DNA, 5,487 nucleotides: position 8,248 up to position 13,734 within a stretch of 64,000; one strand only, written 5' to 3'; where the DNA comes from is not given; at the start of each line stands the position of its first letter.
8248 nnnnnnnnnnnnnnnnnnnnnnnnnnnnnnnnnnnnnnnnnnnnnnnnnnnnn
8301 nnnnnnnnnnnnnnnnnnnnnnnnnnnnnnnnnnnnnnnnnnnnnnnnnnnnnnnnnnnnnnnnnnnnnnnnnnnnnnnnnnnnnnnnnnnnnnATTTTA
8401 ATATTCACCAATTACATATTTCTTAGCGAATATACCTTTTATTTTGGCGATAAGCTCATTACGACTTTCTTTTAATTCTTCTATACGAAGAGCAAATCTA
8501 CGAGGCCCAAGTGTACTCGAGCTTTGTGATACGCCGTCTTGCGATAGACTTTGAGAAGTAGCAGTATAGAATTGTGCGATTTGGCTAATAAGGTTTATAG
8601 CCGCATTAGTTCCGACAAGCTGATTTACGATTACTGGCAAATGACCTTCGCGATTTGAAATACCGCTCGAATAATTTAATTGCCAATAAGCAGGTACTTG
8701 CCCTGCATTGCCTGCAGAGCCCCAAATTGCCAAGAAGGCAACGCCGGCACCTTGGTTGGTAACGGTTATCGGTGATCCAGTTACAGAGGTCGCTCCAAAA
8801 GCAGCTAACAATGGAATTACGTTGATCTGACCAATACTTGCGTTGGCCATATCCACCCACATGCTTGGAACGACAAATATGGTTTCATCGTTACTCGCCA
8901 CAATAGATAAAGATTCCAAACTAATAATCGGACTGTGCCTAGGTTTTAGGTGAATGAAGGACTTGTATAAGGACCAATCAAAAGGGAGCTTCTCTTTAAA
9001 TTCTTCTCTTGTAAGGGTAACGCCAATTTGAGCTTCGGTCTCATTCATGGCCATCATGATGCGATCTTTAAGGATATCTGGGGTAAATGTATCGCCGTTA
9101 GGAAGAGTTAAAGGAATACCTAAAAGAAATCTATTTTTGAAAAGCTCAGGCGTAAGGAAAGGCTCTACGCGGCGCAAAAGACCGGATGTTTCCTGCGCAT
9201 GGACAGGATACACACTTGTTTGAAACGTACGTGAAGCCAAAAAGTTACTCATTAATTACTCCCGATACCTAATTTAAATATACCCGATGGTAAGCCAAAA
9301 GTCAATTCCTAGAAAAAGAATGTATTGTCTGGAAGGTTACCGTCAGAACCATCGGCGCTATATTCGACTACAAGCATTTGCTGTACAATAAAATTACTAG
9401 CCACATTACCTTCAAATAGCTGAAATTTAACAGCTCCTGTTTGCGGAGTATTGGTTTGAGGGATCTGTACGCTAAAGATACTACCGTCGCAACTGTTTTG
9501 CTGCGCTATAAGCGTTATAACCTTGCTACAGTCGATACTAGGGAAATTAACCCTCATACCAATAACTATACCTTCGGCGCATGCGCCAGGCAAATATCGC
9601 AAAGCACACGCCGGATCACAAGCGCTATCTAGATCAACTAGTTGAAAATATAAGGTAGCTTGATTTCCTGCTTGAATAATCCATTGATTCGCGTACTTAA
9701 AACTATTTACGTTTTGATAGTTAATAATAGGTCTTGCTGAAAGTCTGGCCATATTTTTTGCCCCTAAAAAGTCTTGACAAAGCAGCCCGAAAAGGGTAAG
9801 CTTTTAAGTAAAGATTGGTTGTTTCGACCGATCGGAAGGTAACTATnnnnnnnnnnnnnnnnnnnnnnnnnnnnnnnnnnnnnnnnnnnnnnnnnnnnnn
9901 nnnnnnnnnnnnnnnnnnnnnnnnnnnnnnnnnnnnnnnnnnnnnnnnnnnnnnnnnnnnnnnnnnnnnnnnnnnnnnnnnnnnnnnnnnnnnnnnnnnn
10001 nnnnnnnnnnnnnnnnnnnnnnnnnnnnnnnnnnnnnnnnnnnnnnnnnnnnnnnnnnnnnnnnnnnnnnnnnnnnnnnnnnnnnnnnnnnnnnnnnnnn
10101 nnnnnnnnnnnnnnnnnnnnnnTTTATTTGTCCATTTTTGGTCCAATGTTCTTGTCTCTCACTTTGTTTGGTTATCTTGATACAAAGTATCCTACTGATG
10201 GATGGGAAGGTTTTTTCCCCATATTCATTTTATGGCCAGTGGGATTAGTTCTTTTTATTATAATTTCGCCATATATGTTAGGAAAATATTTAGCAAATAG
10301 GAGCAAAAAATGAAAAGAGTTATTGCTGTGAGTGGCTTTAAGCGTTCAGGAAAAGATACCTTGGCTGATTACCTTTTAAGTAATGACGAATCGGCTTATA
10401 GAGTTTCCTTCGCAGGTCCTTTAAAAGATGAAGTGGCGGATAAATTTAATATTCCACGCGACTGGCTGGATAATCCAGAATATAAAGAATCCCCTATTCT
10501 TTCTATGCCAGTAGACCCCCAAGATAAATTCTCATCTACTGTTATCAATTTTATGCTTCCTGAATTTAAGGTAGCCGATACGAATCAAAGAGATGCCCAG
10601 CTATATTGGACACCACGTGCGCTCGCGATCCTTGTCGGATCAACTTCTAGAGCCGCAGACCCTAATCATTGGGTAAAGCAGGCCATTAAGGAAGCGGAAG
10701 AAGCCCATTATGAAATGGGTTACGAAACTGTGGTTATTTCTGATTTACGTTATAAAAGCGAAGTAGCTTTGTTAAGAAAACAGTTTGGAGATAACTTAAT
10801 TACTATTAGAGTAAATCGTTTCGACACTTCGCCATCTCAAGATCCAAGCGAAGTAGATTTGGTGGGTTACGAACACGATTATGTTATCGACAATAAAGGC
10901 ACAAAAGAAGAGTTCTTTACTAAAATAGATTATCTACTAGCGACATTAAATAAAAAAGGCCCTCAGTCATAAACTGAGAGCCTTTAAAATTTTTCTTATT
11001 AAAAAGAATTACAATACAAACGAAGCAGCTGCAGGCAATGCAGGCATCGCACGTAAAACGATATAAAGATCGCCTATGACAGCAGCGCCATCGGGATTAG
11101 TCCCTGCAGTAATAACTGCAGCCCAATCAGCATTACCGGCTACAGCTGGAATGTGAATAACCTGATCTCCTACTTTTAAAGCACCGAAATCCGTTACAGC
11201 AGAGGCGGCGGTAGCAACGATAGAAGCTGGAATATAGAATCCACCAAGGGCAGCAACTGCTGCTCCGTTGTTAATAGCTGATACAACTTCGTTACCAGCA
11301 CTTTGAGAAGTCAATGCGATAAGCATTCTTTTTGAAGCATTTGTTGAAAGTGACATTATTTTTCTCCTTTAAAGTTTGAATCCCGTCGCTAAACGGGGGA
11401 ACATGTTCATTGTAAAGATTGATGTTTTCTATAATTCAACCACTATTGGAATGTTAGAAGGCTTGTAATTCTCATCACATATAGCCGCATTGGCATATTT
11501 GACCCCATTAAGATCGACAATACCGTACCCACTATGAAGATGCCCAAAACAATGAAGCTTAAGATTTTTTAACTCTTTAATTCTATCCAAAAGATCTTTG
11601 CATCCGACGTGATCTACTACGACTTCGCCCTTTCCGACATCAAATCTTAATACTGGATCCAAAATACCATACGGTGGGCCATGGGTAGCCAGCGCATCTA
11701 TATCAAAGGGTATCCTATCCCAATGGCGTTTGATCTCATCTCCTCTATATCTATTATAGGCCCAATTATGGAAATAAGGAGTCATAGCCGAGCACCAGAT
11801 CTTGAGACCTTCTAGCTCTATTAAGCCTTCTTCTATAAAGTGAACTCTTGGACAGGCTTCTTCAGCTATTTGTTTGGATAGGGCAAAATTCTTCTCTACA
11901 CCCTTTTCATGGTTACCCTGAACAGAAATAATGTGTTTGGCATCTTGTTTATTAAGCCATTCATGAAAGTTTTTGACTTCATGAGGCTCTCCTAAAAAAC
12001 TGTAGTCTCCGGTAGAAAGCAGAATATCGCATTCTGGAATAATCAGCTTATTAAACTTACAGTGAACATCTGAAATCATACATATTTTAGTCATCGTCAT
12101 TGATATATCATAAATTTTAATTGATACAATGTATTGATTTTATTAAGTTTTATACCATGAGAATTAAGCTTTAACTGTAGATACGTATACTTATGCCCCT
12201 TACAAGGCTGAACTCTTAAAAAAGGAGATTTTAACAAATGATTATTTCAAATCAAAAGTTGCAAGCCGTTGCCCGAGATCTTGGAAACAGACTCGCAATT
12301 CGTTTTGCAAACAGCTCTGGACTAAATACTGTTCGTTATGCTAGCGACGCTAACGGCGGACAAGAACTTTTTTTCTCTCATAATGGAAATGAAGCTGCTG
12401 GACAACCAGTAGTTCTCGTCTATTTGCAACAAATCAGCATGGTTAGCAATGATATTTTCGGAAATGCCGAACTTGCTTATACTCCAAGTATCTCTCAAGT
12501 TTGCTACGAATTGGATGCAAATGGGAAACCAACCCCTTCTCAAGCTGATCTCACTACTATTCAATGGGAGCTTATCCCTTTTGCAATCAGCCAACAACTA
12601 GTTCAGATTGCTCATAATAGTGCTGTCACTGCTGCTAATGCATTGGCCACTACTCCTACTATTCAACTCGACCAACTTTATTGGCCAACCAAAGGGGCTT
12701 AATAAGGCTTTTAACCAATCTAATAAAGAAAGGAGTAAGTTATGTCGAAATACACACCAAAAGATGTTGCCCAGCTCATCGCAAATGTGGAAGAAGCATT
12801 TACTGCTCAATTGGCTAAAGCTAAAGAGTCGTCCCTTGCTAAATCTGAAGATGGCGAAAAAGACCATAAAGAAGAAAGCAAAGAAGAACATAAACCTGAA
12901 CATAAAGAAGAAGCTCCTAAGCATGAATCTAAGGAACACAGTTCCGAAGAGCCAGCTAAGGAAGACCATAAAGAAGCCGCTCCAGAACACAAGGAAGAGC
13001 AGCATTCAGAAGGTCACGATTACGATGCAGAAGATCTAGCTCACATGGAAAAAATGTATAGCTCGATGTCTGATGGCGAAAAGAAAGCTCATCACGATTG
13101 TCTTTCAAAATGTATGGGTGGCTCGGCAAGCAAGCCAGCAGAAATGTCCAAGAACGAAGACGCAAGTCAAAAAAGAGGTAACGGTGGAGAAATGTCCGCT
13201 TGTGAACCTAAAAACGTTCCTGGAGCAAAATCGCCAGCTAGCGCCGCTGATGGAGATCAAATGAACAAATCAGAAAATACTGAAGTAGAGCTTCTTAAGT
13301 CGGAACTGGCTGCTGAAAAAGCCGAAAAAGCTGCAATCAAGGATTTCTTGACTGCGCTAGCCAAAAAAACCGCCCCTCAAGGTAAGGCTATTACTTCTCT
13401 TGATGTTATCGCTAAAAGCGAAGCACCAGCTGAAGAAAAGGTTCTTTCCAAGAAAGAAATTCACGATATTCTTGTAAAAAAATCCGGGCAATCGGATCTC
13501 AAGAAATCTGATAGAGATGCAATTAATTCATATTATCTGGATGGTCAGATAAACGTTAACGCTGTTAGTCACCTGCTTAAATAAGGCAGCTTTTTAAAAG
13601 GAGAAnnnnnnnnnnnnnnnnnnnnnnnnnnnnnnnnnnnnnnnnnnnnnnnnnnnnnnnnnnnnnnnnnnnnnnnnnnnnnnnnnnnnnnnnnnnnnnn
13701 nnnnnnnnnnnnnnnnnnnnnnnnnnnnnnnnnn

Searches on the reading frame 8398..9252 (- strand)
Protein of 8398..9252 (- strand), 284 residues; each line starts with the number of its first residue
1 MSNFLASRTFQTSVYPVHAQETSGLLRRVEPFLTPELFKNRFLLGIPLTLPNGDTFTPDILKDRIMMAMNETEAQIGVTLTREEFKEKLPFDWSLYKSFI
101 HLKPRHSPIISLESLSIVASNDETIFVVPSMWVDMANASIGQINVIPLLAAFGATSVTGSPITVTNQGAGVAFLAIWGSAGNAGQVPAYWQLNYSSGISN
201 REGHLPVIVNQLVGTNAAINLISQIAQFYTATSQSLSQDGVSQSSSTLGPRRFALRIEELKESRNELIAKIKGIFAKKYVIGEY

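Call 12: search_protein_families(library=pfam, proteins=[window:8398-9252:-], max_evalue=0.01)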
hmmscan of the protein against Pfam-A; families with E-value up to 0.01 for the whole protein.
window:8398-9252:- (284 aa): 0 families

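Call 13: search_protein_families(library=phrogs, proteins=[window:8398-9252:-], max_evalue=0.001)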
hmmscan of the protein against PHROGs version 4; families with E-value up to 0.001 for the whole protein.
window:8398-9252:- (284 aa): 1 family
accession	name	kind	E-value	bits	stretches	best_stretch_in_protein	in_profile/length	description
phrog_772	-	tail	1.5e-14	55.1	1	33-276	44-298/305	tail fiber protein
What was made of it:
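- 8398..9252 (-): Context gene immediately upstream, 284 aa, matching a PHROG annotated as tail fibre protein. Conserved neighbour, including in Mx1. phrog_772 at E 1.5e-14 (call 13).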

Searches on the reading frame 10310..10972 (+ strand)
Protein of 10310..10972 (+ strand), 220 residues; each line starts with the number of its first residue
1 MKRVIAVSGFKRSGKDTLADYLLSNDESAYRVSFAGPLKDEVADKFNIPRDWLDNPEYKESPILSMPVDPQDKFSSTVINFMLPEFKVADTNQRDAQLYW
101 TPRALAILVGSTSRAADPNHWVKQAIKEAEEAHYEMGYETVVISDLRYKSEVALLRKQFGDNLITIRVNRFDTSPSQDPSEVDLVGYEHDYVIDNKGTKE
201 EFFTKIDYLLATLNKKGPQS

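Call 26: search_protein_families(library=phrogs, proteins=[window:10310-10972:+], max_evalue=0.001)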
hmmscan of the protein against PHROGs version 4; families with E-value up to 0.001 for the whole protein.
window:10310-10972:+ (220 aa): 1 family
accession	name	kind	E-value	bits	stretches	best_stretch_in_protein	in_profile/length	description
phrog_139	-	other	4.9e-41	142.2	1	1-215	82-265/342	deoxynucleoside monophosphate kinase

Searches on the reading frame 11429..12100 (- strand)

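Call 26: search_protein_families(library=phrogs, proteins=[window:11429-12100:-], max_evalue=0.001)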
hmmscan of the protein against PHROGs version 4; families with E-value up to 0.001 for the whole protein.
window:11429-12100:- (223 aa): 2 families
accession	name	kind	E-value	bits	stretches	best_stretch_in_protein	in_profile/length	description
phrog_1649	-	other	6e-14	52.4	1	1-194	33-257/308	metallo-phosphoesterase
phrog_547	-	other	1e-05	25.8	0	23-73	72-117/245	phosphoesterase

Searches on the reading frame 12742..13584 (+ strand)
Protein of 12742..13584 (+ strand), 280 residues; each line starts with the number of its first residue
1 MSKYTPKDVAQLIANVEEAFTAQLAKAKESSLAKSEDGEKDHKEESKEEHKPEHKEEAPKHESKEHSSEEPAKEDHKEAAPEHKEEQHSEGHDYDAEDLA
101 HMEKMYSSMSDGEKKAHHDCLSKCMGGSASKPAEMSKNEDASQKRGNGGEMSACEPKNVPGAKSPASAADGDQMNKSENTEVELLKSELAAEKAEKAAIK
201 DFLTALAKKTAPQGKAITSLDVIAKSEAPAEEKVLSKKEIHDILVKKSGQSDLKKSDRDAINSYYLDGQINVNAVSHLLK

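Call 26: search_protein_families(library=phrogs, proteins=[window:12742-13584:+], max_evalue=0.001)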
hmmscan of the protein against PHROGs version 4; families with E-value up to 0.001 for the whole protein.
window:12742-13584:+ (280 aa): 0 families

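Call 77: search_protein_families(library=pfam, proteins=[window:12742-13584:+], max_evalue=1)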
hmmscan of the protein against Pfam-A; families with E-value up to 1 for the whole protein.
window:12742-13584:+ (280 aa): 1 family
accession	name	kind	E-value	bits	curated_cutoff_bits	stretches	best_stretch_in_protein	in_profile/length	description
PF20121.4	DUF6511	-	0.32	11.9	28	0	2-31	33-62/69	Family of unknown function (DUF6511)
